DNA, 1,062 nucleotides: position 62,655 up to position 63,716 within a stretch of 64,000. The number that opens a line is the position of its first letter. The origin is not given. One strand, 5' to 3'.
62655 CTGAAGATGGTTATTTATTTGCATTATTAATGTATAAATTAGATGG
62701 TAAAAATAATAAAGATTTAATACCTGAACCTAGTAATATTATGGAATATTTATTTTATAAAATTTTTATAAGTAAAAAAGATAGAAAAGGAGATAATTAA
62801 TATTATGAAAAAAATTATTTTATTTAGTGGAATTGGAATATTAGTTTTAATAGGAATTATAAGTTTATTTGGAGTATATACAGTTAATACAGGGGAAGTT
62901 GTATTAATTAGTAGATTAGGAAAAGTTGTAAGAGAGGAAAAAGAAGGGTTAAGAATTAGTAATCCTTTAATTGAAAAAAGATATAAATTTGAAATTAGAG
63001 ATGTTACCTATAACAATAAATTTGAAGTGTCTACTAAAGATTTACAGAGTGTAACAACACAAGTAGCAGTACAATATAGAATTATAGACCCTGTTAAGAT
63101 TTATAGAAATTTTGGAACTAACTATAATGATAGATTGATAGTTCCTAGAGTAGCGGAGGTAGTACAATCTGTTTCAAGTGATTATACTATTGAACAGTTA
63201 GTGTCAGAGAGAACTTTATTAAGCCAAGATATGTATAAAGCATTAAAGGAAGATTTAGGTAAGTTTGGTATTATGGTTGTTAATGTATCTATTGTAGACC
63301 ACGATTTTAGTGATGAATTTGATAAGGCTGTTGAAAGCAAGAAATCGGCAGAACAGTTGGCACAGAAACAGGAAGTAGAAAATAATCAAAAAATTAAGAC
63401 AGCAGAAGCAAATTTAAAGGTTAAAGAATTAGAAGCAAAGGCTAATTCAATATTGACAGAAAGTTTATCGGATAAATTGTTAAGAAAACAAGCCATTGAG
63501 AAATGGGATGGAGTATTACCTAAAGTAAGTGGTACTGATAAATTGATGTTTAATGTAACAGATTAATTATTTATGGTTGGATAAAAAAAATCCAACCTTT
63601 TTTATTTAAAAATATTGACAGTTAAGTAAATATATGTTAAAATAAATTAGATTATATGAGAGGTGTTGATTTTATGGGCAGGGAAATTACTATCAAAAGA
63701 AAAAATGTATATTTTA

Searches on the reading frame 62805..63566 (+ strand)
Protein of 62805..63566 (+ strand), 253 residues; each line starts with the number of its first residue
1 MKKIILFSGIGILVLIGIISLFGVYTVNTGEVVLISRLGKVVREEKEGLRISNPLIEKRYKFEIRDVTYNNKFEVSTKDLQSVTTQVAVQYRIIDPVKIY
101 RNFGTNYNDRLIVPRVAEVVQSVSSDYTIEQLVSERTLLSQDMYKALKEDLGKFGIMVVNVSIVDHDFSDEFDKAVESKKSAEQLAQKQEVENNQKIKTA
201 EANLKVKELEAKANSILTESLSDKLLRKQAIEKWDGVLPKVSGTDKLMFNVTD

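Call 57: find_related_loci(query=window:62805-63566:+, collection=viral_contigs, flank=10000)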
Query window:62805-63566:+ (253 aa) in viral_contigs; peptide patterns used: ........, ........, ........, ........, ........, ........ (x = any residue, [..] = any of these).
53 stretches matched a pattern; 10 encode a relative of the query (tblastn E <= 1e-3); 9 distinct loci.
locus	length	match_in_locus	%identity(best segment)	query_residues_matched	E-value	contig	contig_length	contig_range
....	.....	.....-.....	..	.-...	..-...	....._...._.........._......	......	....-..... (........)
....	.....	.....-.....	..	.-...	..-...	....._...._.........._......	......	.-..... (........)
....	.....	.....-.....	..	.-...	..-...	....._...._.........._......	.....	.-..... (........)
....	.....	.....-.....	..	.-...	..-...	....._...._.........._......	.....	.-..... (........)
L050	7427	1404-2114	36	13-241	2e-36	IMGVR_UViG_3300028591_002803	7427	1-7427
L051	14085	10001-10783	33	1-251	3e-29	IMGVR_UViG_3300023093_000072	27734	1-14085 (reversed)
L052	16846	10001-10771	31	1-251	5e-27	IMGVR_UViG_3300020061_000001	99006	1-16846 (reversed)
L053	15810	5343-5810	33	99-249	2e-17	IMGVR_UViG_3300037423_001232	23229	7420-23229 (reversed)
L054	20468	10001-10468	33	99-249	2e-17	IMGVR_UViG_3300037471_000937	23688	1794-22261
